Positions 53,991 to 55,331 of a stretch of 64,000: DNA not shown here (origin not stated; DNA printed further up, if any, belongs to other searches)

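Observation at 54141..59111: Three paralogous double-domain SnoaL/ester-cyclase-like genes in one locus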

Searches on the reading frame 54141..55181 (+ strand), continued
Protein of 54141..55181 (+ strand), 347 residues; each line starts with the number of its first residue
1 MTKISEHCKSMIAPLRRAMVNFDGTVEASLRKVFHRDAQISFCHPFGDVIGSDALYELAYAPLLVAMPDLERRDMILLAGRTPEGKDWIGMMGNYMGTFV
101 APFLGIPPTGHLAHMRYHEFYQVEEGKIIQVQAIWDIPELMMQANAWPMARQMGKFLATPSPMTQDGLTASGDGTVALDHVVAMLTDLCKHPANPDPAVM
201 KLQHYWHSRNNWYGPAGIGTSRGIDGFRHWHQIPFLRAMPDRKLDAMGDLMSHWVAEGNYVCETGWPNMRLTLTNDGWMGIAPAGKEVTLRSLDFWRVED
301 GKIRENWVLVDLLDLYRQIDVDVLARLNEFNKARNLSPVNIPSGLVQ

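Call 17: find_related_loci(query=window:54141-55181:+, collection=genome_contigs, flank=10000)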
Query window:54141-55181:+ (347 aa) in genome_contigs; peptide patterns used: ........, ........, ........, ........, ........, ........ (x = any residue, [..] = any of these).
599 stretches matched a pattern (row limit reached: there are more); 585 encode a relative of the query (tblastn E <= 1e-3); the best 80 are kept; 80 distinct loci.
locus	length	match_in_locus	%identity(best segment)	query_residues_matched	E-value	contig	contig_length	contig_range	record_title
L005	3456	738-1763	76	5-345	0e+0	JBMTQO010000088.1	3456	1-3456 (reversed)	MAG: Paracoccaceae bacterium isolate Tbon_V2_S22_50percent_ser_metabat.59 NODE_13439_length_3456_cov_5.675096, whole gen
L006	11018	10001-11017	77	1-338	0e+0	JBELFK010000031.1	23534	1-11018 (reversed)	MAG: Paracoccaceae bacterium isolate REMEI062_ass_metaspades_bin.57 NODE_2098_length_23534_cov_7.760254, whole genome sh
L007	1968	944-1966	76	1-340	0e+0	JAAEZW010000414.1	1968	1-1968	MAG: Rhodobacteraceae bacterium isolate P03SWT0bin.10 NODE_2689_length_1968_cov_3.15891, whole genome shotgun sequence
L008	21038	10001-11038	72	1-345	7e-180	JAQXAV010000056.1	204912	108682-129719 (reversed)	MAG: Amylibacter sp. isolate cluster4_bin.115 k119_80546, whole genome shotgun sequence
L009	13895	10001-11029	73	4-345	1e-173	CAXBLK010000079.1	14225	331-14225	MAG TPA_asm: uncultured Rhodobacterales bacterium isolate ERR2762120_binner13_Refined_9 genome assembly, contig: ERZ3421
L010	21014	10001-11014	73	9-345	1e-172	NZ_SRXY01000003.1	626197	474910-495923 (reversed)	Pacificoceanicola onchidii strain XY-301 Scaffold3, whole genome shotgun sequence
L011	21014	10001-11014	72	9-345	5e-171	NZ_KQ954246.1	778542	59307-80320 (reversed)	Novosphingobium fuchskuhlense strain FNE08-7 PRJNA299317_s003, whole genome shotgun sequence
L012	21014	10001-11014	72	9-345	5e-171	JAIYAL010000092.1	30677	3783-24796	MAG: Erythrobacteraceae bacterium isolate D8_MAG_00083 pond_D8_MAG_00083_000000000033, whole genome shotgun sequence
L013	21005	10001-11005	72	9-342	1e-170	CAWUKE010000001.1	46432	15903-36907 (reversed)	MAG: uncultured Alphaproteobacteria bacterium isolate SRR17458645_concoct_34_1705322971 genome assembly, contig: ERZ2185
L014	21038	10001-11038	69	2-346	1e-169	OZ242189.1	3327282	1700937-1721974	MAG: Halieaceae bacterium isolate 61d33dc2-a761-4bf4-98a1-452c2c590a1b genome assembly, chromosome: 1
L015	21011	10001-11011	72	9-344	1e-169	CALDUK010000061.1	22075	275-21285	MAG: uncultured Rhodobacteraceae bacterium isolate L4_Bin_Bin_37_1 genome assembly, contig: c_000000356775, whole genome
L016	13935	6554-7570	71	9-346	5e-170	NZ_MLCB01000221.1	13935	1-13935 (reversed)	Planktotalea frisia strain SH6-1 PFRI_contig000221, whole genome shotgun sequence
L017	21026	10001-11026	70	5-345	2e-169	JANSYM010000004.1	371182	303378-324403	MAG: Hyphomonadaceae bacterium isolate bin.51 k141_513999_length_371182_cov_928.4021, whole genome shotgun sequence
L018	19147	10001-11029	69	6-347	3e-169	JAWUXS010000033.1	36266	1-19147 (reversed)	MAG: Paracoccaceae bacterium isolate HBSea_ice_MAG702 BAT.702_653174_flag=0_multi=24.0000_len=36266, whole genome shotgu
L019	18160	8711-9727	71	9-346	4e-169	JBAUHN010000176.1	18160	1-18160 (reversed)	MAG: Sulfitobacter sp. isolate MFD03264_ilm_asm_bin27 k127_77765, whole genome shotgun sequence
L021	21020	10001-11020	69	9-347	5e-169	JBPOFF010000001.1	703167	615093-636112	MAG: Sulfitobacter sp. isolate MAG_46 MAG_46_1, whole genome shotgun sequence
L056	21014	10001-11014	67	9-345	5e-165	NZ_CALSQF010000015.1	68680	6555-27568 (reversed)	MAG: uncultured Planktomarina sp. isolate K_MB221_1 contig_3174_K_MB221, whole genome shotgun sequence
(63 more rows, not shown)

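Call 19: find_encoding_contigs(protein=P0112, flank=10000, max_places=1)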
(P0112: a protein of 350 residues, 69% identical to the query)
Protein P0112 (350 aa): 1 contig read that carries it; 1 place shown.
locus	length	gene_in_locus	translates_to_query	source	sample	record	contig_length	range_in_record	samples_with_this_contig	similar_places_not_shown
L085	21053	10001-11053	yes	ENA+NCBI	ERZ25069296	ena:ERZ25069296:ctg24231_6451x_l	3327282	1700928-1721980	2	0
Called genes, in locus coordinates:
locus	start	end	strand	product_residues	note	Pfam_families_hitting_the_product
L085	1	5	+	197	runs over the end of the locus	PF00356:LacI, PF00532:Peripla_BP_1 (weak)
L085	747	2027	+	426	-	PF00815:Histidinol_dh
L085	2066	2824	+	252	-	PF00106:adh_short, PF08659:KR, PF01370:Epimerase (faint), PF13561:adh_short_C2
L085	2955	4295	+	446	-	PF01609:DDE_Tnp_1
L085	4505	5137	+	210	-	PF03458:Gly_transporter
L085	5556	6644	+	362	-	PF13384:HTH_23 (faint), PF13565:HTH_32 (weak), PF13358:DDE_3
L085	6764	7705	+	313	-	PF12760:Zn_ribbon_IS1595, PF12762:DDE_Tnp_IS1595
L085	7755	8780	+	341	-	PF08240:ADH_N, PF16912:Glu_dehyd_C, PF00107:ADH_zinc_N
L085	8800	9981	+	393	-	PF00155:Aminotran_1_2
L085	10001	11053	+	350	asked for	PF07366:SnoaL, PF12680:SnoaL_2 (faint), PF07366:SnoaL (weak)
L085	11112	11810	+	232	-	PF12697:Abhydrolase_6, PF00975:Thioesterase (weak), PF12146:Hydrolase_4, PF00561:Abhydrolase_1 (weak)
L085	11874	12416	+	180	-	-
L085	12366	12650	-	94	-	PF21716:dnstrm_HI1420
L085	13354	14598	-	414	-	PF00665:rve (weak)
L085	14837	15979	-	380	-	PF13384:HTH_23, PF13518:HTH_28, PF13551:HTH_29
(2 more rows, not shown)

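Call 21: search_protein_families(library=pfam, proteins=[L011:658-1806:+, L011:1671-3320:+, L011:3812-5311:-, L011:9003-9959:+, L011:12074-13699:-, L011:13793-16201:-, L011:16326-17792:-, L011:11023-12036:-], max_evalue=0.001)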
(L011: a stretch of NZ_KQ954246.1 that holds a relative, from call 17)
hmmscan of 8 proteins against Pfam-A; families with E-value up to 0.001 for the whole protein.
L011:658-1806:+ (383 aa): 2 families
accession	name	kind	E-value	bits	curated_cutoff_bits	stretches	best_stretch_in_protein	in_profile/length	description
PF01571.26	GCV_T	-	4.4e-37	128.2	25.6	1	48-277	17-253/255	Aminomethyltransferase folate-binding domain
PF08669.17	GCV_T_C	-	1.4e-11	44.5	25.9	1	304-382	1-78/80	Glycine cleavage T-protein C-terminal barrel domain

L011:1671-3320:+ (550 aa): 4 families
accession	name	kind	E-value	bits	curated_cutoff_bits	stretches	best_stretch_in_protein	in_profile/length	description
PF00135.34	COesterase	-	2.9e-89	300.8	27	1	92-533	23-499/515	Carboxylesterase family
PF20434.5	BD-FAE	-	4e-11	43.3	26.8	1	174-294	2-113/215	BD-FAE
PF07859.19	Abhydrolase_3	-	1.9e-08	34.8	25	1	189-310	1-109/210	alpha/beta hydrolase fold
PF00326.27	Peptidase_S9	-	0.00048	20.1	22.6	1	211-307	9-100/213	Prolyl oligopeptidase family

L011:3812-5311:- (500 aa): 1 family
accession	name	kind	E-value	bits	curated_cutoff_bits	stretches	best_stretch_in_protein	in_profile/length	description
PF00171.27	Aldedh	-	2.9e-151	504.6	23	1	28-487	7-460/461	Aldehyde dehydrogenase family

L011:9003-9959:+ (319 aa): 1 family
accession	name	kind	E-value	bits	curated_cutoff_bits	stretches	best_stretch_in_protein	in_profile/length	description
PF04909.20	Amidohydro_2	-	1.8e-32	113.7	26.4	1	12-303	1-289/289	Amidohydrolase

L011:12074-13699:- (542 aa): 1 family
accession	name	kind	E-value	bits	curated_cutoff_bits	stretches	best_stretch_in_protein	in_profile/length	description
PF00474.23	SSF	-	4.4e-45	154.7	22.8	1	36-431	1-403/406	Sodium:solute symporter family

L011:13793-16201:- (803 aa): 2 families
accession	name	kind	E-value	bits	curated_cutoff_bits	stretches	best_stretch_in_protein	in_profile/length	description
PF00593.30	TonB_dep_Rec_b-barrel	-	6.8e-35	122.2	27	1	329-761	42-436/436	TonB dependent receptor-like, beta-barrel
PF07715.20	Plug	-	5.7e-11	43.3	23.9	1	62-168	2-107/107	TonB-dependent Receptor Plug Domain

L011:16326-17792:- (489 aa): 2 families
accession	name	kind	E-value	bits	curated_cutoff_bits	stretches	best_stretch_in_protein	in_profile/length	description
PF07224.18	Chlorophyllase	-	2.9e-05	23.4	26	0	121-257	35-133/301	Chlorophyllase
PF00561.26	Abhydrolase_1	-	0.00027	21.1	25.8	0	129-179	1-39/245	alpha/beta hydrolase fold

L011:11023-12036:- (338 aa): 2 families
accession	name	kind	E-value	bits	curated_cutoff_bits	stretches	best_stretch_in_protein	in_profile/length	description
PF07366.18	SnoaL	-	3e-10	40.4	28.4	1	28-146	17-125/126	SnoaL-like polyketide cyclase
PF12680.13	SnoaL_2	-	2.4e-07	31.7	27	0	29-131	15-99/102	SnoaL-like domain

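Call 24: search_dna_similar(query=window:54141-55181:+, collection=plasmids, mode=protein, max_rows=40, max_evalue=1e-20)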
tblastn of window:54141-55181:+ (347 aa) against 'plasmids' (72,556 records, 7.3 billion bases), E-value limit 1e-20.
Records with a match: 24; places in all: 45; records where one place covers at least 80% of the query: 24.
Best place of each record, by identity: 60-80% 1; <60% 23.
By first word of the organism name: Phaeobacter 6; Vibrio 6; Ruegeria 4; Octadecabacter 1; Tritonibacter 1; Marinovum 1; Paracoccus 1; Halobellus 1; Ensifer 1; Rhizobium 1; and 1 more.
By predicted mobility (MOB-suite, as given by PLSDB): non-mobilizable 22; mobilizable 1; conjugative 1.
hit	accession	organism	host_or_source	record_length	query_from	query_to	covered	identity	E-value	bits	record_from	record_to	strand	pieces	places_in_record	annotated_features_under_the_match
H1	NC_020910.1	Octadecabacter arcticus 238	150 km offshore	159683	1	347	100%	64.9%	2e-153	483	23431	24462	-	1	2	ester cyclase | hisD: histidinol dehydrogenase | SDR family oxidoreductase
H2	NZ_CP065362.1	Ruegeria sp. SCSIO 43209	Galaxea fascicularis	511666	5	346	99%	56.5%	1e-121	392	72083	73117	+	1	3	ester cyclase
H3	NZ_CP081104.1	Ruegeria conchae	-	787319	1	346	100%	55.0%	4e-124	399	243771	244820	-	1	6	ester cyclase | hisD: histidinol dehydrogenase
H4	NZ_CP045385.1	Ruegeria sp. THAF33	pure culture,Surface of a polyethylene ...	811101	1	345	99%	55.1%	1e-125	404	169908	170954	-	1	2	ester cyclase | hisD: histidinol dehydrogenase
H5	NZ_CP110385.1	Tritonibacter mobilis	-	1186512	4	345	99%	55.6%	5e-126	405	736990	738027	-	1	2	record has no annotation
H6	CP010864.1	Marinovum algicola DG 898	-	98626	9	345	97%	55.8%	1e-121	392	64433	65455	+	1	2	putative ester cyclase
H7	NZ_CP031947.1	Ruegeria sp. AD91A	-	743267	1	345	99%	54.4%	4e-124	399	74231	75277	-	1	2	ester cyclase | hisD: histidinol dehydrogenase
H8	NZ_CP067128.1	Paracoccus alcaliphilus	whole organism,soil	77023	1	345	99%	54.3%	7e-120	387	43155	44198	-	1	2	ester cyclase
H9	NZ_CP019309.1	Phaeobacter inhibens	Single cell,seawater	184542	35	344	89%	52.2%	6e-105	344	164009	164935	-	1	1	none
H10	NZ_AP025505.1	Vibrio pelagius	-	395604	1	334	96%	47.8%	2e-91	305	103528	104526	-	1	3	ester cyclase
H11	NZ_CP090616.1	Vibrio pelagius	single cell,surface seawater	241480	1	334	96%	46.9%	5e-89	298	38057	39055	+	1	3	ester cyclase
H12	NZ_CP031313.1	Halobellus limi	Cell culture,Taibei marine solar ...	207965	30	327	86%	41.2%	2e-62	222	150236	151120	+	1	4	ester cyclase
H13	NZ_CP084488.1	Ensifer adhaerens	cellculture,soil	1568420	26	343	92%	36.5%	4e-62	221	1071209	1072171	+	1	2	none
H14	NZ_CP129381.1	Rhizobium sp. SSA_523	single cell,Sea water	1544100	5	328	93%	33.9%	6e-52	191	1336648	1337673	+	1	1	none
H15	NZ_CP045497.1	Mesorhizobium sp. INR15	pure culture,nutrient broth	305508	6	330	94%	32.4%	5e-41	160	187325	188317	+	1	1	nuclear transport factor 2 family protein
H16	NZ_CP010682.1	Phaeobacter piscinae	cell culture,rotifer aquaculture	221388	15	327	90%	30.9%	1e-38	153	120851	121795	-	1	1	nuclear transport factor 2 family protein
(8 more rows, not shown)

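Call 25: get_annotated_region(hit=H3, flank=12000)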
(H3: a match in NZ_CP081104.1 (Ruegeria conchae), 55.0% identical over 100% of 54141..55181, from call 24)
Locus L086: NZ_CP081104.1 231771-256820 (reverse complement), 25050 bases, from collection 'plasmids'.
description: Ruegeria conchae strain M340 plasmid unnamed1, complete sequence
organism: Ruegeria conchae (NCBI taxid 981384)
taxonomy: Bacteria; Pseudomonadota; Alphaproteobacteria; Rhodobacterales; Roseobacteraceae; Ruegeria; Ruegeria conchae
host: -; source: -; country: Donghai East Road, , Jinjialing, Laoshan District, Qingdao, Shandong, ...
typing (MOB-suite, as given by PLSDB): non-mobilizable
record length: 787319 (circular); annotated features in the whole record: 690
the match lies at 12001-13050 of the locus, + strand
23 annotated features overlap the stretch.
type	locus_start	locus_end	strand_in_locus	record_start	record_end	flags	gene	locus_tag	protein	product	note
CDS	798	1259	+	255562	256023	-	-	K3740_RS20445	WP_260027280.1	MOSC domain-containing protein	-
CDS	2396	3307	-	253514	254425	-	-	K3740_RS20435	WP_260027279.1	amidohydrolase family protein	-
CDS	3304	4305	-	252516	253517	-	-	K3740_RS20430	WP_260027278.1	ester cyclase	GO:0030638 - polyketide metabolic process [Evidence IEA]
CDS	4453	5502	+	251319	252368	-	-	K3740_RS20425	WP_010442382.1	ABC transporter ATP-binding protein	-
CDS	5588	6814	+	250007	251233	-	-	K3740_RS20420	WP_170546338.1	extracellular solute-binding protein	-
CDS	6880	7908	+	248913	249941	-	-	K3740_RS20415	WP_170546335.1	sugar ABC transporter permease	-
CDS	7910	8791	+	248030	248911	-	-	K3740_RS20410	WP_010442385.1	carbohydrate ABC transporter permease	GO:0008643 - carbohydrate transport [Evidence IEA]; GO:0055085 - transmembrane transport [Evidence IEA]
CDS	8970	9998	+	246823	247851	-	-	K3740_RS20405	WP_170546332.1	ester cyclase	GO:0030638 - polyketide metabolic process [Evidence IEA]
CDS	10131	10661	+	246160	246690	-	-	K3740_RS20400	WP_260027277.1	ester cyclase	GO:0030638 - polyketide metabolic process [Evidence IEA]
CDS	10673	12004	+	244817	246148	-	hisD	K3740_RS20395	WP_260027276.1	histidinol dehydrogenase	GO:0000105 - histidine biosynthetic process [Evidence IEA]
CDS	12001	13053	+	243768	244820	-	-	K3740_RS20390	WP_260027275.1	ester cyclase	GO:0030638 - polyketide metabolic process [Evidence IEA]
CDS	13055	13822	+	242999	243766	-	-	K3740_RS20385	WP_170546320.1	SDR family oxidoreductase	-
CDS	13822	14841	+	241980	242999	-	-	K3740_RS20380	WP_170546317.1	LacI family DNA-binding transcriptional regulator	-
CDS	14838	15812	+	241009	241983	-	-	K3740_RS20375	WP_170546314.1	ester cyclase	GO:0030638 - polyketide metabolic process [Evidence IEA]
CDS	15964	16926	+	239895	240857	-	-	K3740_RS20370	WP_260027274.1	cupin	-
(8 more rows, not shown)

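Call 26: get_annotated_region(hit=H1, flank=10000)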
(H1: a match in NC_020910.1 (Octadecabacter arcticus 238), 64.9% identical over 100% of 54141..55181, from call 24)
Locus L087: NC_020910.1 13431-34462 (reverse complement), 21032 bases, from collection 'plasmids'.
description: Octadecabacter arcticus 238 plasmid pOA238_160, complete sequence
organism: Octadecabacter arcticus 238 (NCBI taxid 391616)
taxonomy: Bacteria; Pseudomonadota; Alphaproteobacteria; Rhodobacterales; Roseobacteraceae; Octadecabacter; Octadecabacter arcticus; Octadecabacter arcticus 238
host: -; source: 150 km offshore; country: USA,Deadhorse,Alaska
typing (MOB-suite, as given by PLSDB): mobilizable; replicon rep_cluster_291; relaxase MOBP
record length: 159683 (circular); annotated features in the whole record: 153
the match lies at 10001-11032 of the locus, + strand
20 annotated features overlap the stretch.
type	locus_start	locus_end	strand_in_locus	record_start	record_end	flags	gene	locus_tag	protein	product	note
CDS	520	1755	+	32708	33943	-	-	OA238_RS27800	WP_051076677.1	extracellular solute-binding protein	-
CDS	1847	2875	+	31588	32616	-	-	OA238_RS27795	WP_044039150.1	sugar ABC transporter permease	-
CDS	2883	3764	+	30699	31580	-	-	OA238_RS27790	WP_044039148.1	carbohydrate ABC transporter permease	GO:0008643 - carbohydrate transport [Evidence IEA]; GO:0055085 - transmembrane transport [Evidence IEA]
CDS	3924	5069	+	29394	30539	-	-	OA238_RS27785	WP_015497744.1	ester cyclase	GO:0030638 - polyketide metabolic process [Evidence IEA]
CDS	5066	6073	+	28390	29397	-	-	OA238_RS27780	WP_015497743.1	nuclear transport factor 2 family protein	-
CDS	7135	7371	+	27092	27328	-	-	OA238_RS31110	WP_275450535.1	DDE-type integrase/transposase/recombinase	-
CDS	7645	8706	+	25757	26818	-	-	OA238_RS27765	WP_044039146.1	ABC transporter ATP-binding protein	-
CDS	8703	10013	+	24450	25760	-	hisD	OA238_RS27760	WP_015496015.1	histidinol dehydrogenase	GO:0000105 - histidine biosynthetic process [Evidence IEA]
CDS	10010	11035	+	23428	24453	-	-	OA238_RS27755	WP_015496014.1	ester cyclase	GO:0030638 - polyketide metabolic process [Evidence IEA]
CDS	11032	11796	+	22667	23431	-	-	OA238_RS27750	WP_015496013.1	SDR family oxidoreductase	-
CDS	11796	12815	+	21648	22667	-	-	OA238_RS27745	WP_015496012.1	LacI family DNA-binding transcriptional regulator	-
CDS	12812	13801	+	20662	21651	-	-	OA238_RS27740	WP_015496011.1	nuclear transport factor 2 family protein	-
CDS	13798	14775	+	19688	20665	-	-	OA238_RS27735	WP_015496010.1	cupin domain-containing protein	-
CDS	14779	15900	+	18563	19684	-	-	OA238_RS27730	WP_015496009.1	cobalamin-independent methionine synthase II family protein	-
CDS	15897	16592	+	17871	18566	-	-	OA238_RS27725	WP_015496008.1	alpha/beta fold hydrolase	-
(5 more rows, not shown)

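Call 46: search_protein_families(library=ncbifam, proteins=[L011:12074-13699:-, L011:16326-17792:-, L011:9003-9959:+], max_evalue=0.00001)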
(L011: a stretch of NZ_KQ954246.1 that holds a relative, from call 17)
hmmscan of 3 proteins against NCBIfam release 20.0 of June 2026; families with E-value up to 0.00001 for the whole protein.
L011:12074-13699:- (542 aa): 9 families
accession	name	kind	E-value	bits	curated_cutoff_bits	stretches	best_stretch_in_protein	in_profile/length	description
TIGR00813.1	sss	superfamily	1.6e-62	211.9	184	1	36-433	1-410/411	sodium/solute symporter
NF007790.0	PRK10484.1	equivalog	1.8e-33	116.2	401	1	12-445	6-455/527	solute:sodium symporter family transporter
TIGR02121.1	Na_Pro_sym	equivalog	6.6e-26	91.1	515.5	1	11-440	6-436/488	sodium/proline symporter PutP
TIGR02119.1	panF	equivalog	9.8e-23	80.9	328.05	1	12-384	7-383/471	sodium/pantothenate symporter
TIGR03648.1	Na_symport_lg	subfamily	1.6e-15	56.6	320.75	1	9-188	2-180/547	VC_2705 family sodium/solute symporter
NF011948.0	PRK15419.1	equivalog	1.1e-12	47.6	955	1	13-383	12-389/502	sodium/proline symporter PutP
NF009135.0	PRK12488.1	subfamily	1.6e-09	36.9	850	1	11-388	37-424/549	cation/acetate symporter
NF006903.2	PRK09395.1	subfamily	6.8e-09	34.6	750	1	11-434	40-471/552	cation/acetate symporter ActP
TIGR02711.1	symport_actP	equivalog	8.9e-07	28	1099.25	1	12-384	38-420/549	cation/acetate symporter ActP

L011:16326-17792:- (489 aa): 0 families

L011:9003-9959:+ (319 aa): 1 family
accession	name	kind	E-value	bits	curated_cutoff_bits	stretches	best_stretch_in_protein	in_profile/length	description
NF052480.1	FuconLaconase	equivalog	1.1e-32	113.8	400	1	12-303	3-286/287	L-fucono-1,5-lactonase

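Call 47: predict_structure(alignment_id=A1)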
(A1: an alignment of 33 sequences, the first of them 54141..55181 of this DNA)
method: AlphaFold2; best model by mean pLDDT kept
length: 347 residues; sequences in the alignment: 33
mean_pLDDT: 82.5   pTM: 0.86
mean pLDDT of the five models: 82.5, 80.0, 79.0, 78.6, 78.1
residues with pLDDT >= 90: 167; 70-90: 102; 50-70: 62; < 50: 16
segments of 3 or more residues with pLDDT < 50: 153-155, 159-162
pLDDT, mean of each block of 10 residues (from residue 1): 86 94 92 98 95 97 96 92 92 94 94 93 97 93 83 48 60 93 82 71 88 74 68 51 55 88 76 58 70 92 90 87 88 83 61
secondary structure, 60 per line:
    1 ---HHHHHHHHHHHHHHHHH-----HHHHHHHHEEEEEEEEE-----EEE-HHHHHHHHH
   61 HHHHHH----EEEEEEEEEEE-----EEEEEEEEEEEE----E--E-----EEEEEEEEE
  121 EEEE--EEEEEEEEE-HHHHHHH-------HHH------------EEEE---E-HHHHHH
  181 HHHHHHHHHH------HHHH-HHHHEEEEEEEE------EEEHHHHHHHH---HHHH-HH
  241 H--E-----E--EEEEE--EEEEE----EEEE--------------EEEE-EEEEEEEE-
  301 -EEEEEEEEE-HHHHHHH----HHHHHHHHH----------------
elements in order: H4-20 H26-33 E34-42 E48-50 H52-66 E71-81 E87-98 E112-124 E127-135 H137-143 E166-169 H175-190 H197-200 H202-205 E206-213 E220-222 H223-230 H234-237 E253-257 E260-264 E269-272 E287-290 E292-299 E302-310 H312-318 H323-331
